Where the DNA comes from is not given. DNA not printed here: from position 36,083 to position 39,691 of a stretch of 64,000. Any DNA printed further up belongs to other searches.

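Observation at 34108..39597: coaE / MoxR(CbbQ-NorQ type) AAA+ / CoA-type Nudix / 1102-aa VWA protein: a tightly coupled four-gene operon with no visible client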

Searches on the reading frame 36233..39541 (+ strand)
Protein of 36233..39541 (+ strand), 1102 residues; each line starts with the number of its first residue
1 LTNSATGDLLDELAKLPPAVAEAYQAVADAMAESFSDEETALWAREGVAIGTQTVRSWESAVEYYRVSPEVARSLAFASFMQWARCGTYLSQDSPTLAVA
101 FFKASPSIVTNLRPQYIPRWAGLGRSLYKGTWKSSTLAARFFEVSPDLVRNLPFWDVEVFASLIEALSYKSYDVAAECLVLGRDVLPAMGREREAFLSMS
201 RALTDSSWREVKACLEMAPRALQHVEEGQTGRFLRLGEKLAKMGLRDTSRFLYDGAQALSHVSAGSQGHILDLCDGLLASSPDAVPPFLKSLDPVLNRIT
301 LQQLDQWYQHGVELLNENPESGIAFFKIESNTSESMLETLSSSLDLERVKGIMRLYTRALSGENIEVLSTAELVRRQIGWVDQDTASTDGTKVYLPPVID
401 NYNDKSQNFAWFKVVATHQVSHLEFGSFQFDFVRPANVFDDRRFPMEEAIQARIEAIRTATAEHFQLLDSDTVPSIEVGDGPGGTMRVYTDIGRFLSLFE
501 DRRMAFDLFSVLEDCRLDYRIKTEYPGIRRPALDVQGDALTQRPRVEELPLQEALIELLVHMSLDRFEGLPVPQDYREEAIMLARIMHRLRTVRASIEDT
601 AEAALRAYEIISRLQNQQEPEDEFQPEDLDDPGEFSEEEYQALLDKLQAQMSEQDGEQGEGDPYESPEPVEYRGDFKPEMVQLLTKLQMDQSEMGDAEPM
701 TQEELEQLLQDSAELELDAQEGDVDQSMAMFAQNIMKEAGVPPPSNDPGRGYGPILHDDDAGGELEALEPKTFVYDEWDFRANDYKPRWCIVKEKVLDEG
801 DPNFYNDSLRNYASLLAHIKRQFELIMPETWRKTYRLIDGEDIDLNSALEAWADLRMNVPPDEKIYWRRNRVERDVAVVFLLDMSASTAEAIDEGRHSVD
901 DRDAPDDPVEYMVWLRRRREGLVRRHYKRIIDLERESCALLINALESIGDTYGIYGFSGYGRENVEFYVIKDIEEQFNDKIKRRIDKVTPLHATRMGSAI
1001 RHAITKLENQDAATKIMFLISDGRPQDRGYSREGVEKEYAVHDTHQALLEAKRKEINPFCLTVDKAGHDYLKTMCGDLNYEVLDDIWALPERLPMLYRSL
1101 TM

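Call 3: search_protein_families(library=pfam, proteins=[window:36233-39541:+], max_evalue=0.01)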
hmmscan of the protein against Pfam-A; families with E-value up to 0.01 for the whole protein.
window:36233-39541:+ (1102 aa): 2 families
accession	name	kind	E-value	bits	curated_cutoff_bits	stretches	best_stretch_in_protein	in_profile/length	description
PF00092.34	VWA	-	1.9e-07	31.9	23.8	1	944-1077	30-153/174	von Willebrand factor type A domain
PF13519.12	VWA_2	-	3.3e-07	31.3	27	1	938-1023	28-106/107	von Willebrand factor type A domain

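Call 4: search_protein_families(library=ncbifam, proteins=[window:36233-39541:+], max_evalue=0.01)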
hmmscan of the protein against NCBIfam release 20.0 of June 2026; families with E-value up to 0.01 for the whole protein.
window:36233-39541:+ (1102 aa): 0 families

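Call 6: find_homologous_proteins(query=window:36233-39541:+, max_evalue=0.00001)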
Query window:36233-39541:+ (1102 aa): 489 proteins with E <= 0.00001 among 8000 candidates; the best 120 are listed.
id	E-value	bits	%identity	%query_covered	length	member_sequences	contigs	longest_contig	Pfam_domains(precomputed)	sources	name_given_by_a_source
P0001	0.0e+0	2482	98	100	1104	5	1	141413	PF00092.35,PF13519.13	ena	-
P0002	0.0e+0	2478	98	100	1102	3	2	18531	PF00092.35,PF13519.13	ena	-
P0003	0.0e+0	2354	93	100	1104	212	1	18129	PF00092.35,PF13519.13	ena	-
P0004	0.0e+0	2345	92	100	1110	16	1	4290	PF00092.35,PF13519.13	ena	-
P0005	0.0e+0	2333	91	100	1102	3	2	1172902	PF00092.35,PF13519.13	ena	-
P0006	0.0e+0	2329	91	100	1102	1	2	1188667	PF00092.35,PF13519.13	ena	-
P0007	0.0e+0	2300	90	100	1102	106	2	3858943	PF00092.35,PF13519.13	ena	-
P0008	0.0e+0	2182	94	91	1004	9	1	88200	PF00092.35,PF13519.13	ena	-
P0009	0.0e+0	2118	85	98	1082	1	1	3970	PF00092.35,PF13519.13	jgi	jgi:nitric oxide reductase activation protein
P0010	0.0e+0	1984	77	100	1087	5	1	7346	PF00092.35,PF13519.13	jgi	jgi:nitric oxide reductase NorD protein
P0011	0.0e+0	1983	94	83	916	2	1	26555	PF00092.35,PF13519.13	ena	-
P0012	0.0e+0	1976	78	99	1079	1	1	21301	PF00092.35,PF13519.13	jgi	jgi:hypothetical protein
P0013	0.0e+0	1972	77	100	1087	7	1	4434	PF00092.35,PF13519.13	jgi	jgi:nitric oxide reductase NorD protein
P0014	0.0e+0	1969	77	100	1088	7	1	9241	PF00092.35,PF13519.13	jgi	jgi:nitric oxide reductase NorD protein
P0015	0.0e+0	1963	77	100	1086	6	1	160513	PF00092.35,PF13519.13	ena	-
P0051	0.0e+0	1906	74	100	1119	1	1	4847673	PF00092.35,PF13519.13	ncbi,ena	-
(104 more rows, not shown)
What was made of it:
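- Public annotations call some homologues NorD (call 6).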

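Call 7: find_encoding_contigs(protein=window:36233-39541:+, flank=10000, max_places=6)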
Protein window:36233-39541:+ (1102 aa): 2 contigs read that carry it; 1 place shown.
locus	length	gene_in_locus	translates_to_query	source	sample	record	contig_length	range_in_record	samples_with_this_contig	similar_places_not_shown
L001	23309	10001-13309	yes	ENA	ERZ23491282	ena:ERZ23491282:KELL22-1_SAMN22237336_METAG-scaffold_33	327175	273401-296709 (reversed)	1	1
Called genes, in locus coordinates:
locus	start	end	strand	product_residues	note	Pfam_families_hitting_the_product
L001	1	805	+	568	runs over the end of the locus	PF02776:TPP_enzyme_N, PF00205:TPP_enzyme_M, PF02775:TPP_enzyme_C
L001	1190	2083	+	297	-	PF12974:Phosphonate-bd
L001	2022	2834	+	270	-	PF00005:ABC_tran, PF13304:AAA_21 (faint)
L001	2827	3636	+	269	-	PF00528:BPD_transp_1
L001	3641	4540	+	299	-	PF00528:BPD_transp_1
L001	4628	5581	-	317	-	PF03446:NAD_binding_2, PF03807:F420_oxidored (weak), PF14833:NAD_binding_11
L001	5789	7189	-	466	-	PF00067:p450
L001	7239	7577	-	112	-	-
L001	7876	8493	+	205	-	PF01121:CoaE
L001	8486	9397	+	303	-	PF07728:AAA_5, PF08406:CbbQ_C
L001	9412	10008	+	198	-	PF00293:NUDIX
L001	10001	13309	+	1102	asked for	PF13519:VWA_2 (faint), PF00092:VWA (weak)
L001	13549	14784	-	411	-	PF00994:MoCF_biosynth, PF18146:CinA_KH, PF02464:CinA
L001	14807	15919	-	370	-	PF14238:DUF4340 (faint)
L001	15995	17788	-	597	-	PF23357:DUF7088, PF09822:ABC_transp_aux (faint)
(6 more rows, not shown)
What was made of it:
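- Checked: The public gene call on the same contig also gives 1102 aa (call 7).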

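Call 13: search_solved_structures(query=window:36233-39541:+, max_evalue=1, show_alignments=2)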
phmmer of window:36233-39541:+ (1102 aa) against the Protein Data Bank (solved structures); distinct sequences matched with E-value up to 1: 5.
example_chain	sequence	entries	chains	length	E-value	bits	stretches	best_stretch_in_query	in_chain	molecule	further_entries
9qhd_G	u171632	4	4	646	4.7e-33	117.2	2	929-1100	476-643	Nitric oxide reductase NorD protein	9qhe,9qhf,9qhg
9qh6_G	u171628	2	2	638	7e-29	103.4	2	929-1100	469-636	von Willebrand factor, type A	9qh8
5a8j_A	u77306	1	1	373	0.53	11.1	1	971-1033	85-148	VWA2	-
27ag_A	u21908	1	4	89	0.66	10.8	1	577-641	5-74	De novo designed miniprotein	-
27ah_A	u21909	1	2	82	0.75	10.6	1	577-636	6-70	De novo designed miniprotein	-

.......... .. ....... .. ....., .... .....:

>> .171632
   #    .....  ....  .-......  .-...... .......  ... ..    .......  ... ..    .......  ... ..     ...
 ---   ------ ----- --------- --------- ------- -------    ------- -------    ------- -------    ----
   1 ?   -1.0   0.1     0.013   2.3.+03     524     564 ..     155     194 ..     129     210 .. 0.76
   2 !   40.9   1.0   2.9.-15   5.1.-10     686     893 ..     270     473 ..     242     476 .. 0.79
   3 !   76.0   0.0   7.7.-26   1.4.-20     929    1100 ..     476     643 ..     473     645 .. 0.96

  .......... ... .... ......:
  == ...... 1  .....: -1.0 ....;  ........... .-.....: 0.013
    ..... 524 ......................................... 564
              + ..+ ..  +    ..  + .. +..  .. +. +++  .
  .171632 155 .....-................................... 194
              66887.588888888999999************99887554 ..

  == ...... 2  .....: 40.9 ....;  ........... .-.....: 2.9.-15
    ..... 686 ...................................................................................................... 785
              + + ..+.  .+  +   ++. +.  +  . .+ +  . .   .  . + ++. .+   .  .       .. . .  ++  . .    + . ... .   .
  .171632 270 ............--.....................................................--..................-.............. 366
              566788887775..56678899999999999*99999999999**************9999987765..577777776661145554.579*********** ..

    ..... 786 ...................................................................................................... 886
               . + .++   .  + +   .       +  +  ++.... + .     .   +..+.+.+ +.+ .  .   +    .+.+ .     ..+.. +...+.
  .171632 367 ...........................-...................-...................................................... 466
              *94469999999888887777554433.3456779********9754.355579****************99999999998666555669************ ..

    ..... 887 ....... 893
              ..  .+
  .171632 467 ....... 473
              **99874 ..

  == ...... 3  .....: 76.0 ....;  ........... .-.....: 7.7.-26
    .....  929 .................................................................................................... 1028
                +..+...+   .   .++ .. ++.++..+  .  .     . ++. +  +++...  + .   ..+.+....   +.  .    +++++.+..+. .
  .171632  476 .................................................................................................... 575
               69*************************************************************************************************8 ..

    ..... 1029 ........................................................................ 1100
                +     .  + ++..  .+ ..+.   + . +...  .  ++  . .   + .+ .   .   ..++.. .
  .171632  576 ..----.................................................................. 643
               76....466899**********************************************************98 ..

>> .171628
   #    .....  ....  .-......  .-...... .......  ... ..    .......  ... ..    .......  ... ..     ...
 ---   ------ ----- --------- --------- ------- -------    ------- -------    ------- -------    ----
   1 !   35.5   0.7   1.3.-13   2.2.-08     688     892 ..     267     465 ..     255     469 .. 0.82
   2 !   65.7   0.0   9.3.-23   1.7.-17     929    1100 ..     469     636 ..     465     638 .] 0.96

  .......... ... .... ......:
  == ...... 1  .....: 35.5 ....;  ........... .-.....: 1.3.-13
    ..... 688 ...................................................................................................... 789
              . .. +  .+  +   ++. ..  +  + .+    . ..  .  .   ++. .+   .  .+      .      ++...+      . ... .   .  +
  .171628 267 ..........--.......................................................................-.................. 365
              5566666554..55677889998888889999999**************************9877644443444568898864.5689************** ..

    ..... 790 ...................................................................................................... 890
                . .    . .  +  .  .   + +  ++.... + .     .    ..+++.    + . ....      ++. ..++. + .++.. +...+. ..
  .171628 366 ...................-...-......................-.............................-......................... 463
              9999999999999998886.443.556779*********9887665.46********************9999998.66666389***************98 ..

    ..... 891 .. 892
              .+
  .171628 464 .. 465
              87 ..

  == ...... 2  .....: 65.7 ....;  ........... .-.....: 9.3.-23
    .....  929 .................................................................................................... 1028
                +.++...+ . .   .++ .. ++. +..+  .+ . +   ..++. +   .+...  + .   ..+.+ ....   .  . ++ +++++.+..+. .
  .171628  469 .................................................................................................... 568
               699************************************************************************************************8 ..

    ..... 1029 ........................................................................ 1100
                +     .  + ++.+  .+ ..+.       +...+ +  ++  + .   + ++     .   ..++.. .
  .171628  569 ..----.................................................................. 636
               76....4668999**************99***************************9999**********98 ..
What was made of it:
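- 38543..39541 (+): VWA adaptor, residues 771-1102: VWA domain. It has a YDEWD hairpin, the finger region, an intact MIDAS (D883-x-S885-x-S887, T994, D1022), a ~35-aa family-specific insert after DxSxS, and the C-terminal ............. tail. phmmer to NorD 9qhd_G E 4.7e-33 (call 13).
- On NorD/CbbO-type VWA adaptors: Match to NorD: E 4.7e-33 (call 13). The tail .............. aligns to NorD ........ (call 13).
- The adaptor is 1102 aa with an extra domain, and aligns to NorD at only 117 bits (call 13).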

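Call 19: find_encoding_contigs(protein=P0051, flank=8000, max_places=2)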
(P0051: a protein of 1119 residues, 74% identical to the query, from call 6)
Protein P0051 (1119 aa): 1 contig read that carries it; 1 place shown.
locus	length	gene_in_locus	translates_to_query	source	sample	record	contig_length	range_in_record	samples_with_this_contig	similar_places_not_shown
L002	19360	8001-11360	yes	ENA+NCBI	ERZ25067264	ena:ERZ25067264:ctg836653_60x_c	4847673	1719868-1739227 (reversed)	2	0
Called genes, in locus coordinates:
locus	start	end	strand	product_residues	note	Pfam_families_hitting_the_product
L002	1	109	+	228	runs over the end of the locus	PF03050:DDE_Tnp_IS66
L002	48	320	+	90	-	PF03050:DDE_Tnp_IS66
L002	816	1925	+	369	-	PF13808:DDE_Tnp_1_assoc, PF01609:DDE_Tnp_1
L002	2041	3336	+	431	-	PF27218:MJ0043_C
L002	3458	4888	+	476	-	PF03480:DctP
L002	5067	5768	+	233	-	PF00583:Acetyltransf_1, PF13508:Acetyltransf_7, PF13673:Acetyltransf_10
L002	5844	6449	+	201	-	PF01121:CoaE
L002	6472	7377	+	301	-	PF07728:AAA_5, PF08406:CbbQ_C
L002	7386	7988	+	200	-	PF00293:NUDIX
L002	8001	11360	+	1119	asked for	PF13519:VWA_2 (faint), PF00092:VWA (weak)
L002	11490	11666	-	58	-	-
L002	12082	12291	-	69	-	PF02126:PTE (weak)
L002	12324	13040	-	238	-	PF02126:PTE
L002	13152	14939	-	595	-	PF00160:Pro_isomerase, PF03480:DctP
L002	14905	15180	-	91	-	-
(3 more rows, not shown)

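Call 23: search_protein_families(library=padloc, proteins=[window:36233-39541:+], max_evalue=0.01)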
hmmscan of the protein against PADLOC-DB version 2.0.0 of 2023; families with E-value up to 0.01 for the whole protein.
window:36233-39541:+ (1102 aa): 0 families

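Call 25: search_protein_representatives(protein=window:36233-39541:+)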
Query: 1102 residues. Proteins with E-value up to 0.001 (for the whole library): 4159; up to 1e-10: 2965; up to 1e-30: 1353. The best 150 are listed.
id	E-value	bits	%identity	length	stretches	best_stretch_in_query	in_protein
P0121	0.0e+00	1487.5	94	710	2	368-959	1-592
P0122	0.0e+00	1125.5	50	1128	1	11-1101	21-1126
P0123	0.0e+00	1037.4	47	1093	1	12-1102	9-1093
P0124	2.4e-297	1005.6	44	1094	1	7-1102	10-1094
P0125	2.4e-281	952.6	45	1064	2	489-1101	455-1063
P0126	2.1e-275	932.9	42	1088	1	15-1102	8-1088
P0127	2.6e-273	926.0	45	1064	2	489-1102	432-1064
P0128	3.2e-271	919.1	43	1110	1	7-1102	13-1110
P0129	1.9e-270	916.5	43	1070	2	492-1101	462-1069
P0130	2.7e-261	886.2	41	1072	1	12-1102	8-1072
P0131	4.4e-253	859.0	41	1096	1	16-1101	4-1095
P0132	5.9e-252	855.3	42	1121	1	33-1102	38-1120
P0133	2.9e-243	826.5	40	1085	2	489-1101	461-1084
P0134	8.9e-237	805.0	44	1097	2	488-1100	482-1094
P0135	2.1e-233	793.8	85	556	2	816-1102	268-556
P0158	6.7e-173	593.5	42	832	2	487-1102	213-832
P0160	1.2e-165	569.5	45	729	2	490-1102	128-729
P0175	1.0e-150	520.1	43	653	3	927-1101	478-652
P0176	1.8e-150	519.2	69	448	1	776-1102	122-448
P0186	2.2e-134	466.0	42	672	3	753-1101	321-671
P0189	1.1e-127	443.8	39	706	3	668-1101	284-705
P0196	2.0e-118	413.2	43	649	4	925-1101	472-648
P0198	6.8e-118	411.4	39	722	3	928-1100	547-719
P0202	1.1e-114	400.8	29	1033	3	661-1100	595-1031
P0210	5.5e-111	388.5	30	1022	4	698-1100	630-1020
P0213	6.4e-109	381.7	30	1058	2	504-1099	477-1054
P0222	3.2e-105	369.4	30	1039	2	494-1101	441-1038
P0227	2.2e-104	366.7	44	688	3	760-1101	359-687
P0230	2.6e-103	363.1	40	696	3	740-1100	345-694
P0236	7.5e-102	358.3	73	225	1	878-1102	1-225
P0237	2.1e-101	356.8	30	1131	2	476-1101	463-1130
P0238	6.5e-101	355.2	30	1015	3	657-1100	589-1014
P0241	1.3e-99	350.9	33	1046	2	690-1098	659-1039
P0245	2.6e-98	346.6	35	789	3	927-1102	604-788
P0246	2.9e-98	346.4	37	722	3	769-1101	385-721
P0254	3.3e-96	339.6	32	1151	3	928-1101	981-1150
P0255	3.5e-96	339.5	29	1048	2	496-1100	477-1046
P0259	7.3e-96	338.5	31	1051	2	696-1098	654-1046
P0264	7.6e-95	335.1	43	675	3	753-1100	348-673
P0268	2.8e-94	333.2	30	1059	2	490-1101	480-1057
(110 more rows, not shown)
